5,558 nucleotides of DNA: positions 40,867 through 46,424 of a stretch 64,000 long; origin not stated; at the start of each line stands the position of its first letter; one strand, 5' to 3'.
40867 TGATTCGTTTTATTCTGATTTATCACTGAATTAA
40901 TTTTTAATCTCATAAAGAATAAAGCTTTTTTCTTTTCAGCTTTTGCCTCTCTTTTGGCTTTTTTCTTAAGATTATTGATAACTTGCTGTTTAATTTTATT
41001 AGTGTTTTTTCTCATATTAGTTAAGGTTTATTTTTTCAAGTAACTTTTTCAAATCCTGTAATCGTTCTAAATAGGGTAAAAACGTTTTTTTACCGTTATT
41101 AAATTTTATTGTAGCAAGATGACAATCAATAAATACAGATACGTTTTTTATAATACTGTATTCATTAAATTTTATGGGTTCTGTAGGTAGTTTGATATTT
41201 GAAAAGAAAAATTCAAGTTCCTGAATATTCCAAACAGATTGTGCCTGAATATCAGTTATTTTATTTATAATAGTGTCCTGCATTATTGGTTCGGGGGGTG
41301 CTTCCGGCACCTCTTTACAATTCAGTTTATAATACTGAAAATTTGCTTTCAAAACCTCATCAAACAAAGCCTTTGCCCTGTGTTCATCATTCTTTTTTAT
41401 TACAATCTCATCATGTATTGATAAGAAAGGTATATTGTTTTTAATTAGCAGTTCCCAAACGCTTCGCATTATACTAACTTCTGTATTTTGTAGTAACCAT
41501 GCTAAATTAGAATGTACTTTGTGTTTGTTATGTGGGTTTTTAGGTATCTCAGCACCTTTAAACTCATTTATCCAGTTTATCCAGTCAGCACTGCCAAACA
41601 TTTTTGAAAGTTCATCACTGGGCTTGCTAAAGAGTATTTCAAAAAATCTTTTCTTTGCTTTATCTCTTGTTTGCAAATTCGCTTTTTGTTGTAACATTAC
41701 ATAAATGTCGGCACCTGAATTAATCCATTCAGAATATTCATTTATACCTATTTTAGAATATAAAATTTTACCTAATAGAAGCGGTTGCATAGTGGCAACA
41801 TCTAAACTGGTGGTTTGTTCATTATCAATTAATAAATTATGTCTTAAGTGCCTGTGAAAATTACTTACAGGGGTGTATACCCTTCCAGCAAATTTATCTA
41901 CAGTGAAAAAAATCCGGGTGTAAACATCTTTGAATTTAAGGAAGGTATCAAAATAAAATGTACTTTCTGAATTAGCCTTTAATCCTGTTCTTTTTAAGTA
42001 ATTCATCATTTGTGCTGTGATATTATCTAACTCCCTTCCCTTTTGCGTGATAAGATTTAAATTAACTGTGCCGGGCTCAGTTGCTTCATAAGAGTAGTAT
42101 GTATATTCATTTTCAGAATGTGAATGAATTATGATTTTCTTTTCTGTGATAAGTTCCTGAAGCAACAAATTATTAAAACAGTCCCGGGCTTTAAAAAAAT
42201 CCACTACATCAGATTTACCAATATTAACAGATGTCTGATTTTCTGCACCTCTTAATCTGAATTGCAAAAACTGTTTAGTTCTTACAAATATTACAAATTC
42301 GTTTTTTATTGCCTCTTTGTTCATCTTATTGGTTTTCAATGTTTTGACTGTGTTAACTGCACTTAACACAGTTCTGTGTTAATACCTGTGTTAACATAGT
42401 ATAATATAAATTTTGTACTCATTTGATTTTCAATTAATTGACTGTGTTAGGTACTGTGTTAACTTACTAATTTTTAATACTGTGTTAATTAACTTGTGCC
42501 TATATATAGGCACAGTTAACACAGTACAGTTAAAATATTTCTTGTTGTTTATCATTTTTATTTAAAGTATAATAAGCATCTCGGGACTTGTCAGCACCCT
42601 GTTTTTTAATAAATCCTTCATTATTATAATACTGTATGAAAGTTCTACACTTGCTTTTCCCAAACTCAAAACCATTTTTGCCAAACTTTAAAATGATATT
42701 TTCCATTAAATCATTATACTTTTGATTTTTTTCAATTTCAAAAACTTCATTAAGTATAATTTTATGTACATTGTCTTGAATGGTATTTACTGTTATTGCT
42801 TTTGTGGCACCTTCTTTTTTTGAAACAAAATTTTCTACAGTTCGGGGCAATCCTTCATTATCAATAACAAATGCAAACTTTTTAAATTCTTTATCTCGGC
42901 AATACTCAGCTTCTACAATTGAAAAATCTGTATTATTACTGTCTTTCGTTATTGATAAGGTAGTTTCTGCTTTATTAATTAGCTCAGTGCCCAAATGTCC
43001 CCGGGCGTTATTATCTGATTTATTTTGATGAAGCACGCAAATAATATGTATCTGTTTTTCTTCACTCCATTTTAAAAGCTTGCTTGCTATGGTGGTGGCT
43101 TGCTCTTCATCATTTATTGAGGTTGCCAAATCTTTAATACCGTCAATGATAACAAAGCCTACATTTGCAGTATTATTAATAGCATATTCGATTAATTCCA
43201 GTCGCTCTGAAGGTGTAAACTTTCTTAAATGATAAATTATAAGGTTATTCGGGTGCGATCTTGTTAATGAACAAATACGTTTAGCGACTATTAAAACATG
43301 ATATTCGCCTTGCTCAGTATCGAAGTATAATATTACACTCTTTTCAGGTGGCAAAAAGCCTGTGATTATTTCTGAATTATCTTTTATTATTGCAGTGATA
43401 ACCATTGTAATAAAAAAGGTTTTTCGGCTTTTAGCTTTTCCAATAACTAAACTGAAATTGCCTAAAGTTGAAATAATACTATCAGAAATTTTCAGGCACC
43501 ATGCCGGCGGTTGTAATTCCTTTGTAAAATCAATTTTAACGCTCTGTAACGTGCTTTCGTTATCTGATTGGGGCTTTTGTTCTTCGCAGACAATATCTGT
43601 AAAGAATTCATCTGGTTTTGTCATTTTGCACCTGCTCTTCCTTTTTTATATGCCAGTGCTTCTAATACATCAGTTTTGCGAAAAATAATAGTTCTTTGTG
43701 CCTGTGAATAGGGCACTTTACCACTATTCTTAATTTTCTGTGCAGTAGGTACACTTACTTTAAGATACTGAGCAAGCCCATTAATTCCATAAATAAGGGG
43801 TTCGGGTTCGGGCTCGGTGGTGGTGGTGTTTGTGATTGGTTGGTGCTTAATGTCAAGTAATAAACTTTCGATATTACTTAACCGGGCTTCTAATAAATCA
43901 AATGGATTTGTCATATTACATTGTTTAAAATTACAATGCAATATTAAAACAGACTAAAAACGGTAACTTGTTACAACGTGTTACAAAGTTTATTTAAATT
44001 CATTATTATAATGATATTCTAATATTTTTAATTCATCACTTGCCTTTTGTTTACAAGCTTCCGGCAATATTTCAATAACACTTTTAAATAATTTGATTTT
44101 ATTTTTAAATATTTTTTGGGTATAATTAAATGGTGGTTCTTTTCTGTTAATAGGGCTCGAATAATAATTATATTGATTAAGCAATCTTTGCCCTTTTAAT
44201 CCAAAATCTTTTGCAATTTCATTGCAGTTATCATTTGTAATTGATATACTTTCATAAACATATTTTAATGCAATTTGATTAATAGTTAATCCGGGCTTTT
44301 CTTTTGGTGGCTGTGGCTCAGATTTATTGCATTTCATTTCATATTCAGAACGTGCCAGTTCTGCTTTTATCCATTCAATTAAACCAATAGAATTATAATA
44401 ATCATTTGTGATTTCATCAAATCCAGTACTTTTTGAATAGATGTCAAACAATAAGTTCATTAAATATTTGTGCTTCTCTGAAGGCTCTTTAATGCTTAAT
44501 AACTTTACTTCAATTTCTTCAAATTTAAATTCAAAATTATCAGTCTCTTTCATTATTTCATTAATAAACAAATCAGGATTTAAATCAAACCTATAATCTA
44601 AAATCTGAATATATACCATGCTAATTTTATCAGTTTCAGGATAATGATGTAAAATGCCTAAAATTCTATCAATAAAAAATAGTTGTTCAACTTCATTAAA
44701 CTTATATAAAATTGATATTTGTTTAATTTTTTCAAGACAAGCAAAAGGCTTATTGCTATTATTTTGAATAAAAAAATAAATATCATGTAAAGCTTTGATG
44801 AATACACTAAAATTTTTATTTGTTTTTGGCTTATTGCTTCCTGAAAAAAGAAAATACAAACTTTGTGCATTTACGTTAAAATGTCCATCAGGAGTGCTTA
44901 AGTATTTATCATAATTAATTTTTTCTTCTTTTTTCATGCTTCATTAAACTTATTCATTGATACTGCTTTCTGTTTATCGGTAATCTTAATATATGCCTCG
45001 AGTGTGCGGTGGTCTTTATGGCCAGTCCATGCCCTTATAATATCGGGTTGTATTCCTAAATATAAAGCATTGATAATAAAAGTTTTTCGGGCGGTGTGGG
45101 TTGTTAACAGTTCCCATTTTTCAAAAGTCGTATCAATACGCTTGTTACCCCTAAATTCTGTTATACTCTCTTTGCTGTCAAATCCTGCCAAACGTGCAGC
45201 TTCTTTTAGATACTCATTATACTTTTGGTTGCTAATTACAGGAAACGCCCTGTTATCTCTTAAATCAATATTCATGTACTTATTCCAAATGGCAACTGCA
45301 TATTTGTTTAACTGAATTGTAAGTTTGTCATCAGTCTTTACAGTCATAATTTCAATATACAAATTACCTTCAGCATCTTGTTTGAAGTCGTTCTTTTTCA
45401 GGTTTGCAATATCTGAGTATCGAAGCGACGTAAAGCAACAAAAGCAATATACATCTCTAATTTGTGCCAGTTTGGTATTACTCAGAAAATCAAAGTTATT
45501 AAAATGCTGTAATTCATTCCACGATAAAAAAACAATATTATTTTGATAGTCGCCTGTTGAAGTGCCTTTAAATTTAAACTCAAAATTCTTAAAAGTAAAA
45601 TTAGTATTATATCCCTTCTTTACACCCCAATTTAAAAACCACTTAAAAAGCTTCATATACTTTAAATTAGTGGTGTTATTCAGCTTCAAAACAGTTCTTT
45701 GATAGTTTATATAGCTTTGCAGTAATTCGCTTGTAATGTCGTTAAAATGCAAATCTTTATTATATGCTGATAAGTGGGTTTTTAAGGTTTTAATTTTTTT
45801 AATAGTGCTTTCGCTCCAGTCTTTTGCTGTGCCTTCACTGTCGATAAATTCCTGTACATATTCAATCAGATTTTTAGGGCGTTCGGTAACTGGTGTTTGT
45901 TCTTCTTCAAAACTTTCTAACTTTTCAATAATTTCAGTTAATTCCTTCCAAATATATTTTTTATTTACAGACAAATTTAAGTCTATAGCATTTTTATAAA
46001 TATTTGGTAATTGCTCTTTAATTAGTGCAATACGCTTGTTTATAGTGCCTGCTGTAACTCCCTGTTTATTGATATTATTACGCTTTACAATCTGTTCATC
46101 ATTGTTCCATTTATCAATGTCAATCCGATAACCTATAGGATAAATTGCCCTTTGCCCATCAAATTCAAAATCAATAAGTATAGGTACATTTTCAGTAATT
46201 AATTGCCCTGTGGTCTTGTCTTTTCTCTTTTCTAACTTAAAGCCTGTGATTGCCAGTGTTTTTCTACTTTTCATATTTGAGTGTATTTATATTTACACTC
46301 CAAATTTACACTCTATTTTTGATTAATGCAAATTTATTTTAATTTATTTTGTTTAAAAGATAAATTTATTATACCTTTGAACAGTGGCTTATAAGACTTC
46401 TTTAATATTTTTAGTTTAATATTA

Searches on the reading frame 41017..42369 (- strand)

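Call 39: search_protein_families(library=pfam, proteins=[window:41017-42369:-], max_evalue=0.001)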
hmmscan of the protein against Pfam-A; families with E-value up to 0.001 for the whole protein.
window:41017-42369:- (450 aa): 1 family
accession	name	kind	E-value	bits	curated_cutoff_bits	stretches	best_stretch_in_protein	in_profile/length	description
PF22292.1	DUF6965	-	2e-19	69.7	25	1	381-446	2-66/66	Domain of unknown function (DUF6965)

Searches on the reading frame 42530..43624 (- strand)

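Call 39: search_protein_families(library=pfam, proteins=[window:42530-43624:-], max_evalue=0.001)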
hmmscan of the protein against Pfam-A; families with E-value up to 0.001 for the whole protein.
window:42530-43624:- (364 aa): 1 family
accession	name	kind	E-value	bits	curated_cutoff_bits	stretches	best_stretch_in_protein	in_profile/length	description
PF13481.12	AAA_25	-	4.6e-10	39.9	27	1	25-204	6-194/195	AAA domain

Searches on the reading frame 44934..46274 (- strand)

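Call 39: search_protein_families(library=pfam, proteins=[window:44934-46274:-], max_evalue=0.001)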
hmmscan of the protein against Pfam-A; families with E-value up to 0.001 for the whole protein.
window:44934-46274:- (446 aa): 3 families
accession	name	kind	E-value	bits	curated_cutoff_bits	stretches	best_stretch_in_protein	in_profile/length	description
PF13102.12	Phage_int_SAM_5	-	1.6e-11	44.9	22.3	1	135-229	1-94/98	Phage integrase SAM-like domain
PF00589.27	Phage_integrase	-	1e-08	35.6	27.1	1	267-433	19-170/172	Phage integrase family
PF17293.8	Arm-DNA-bind_5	-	0.00013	22.9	22.6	1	17-95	4-74/87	Arm DNA-binding domain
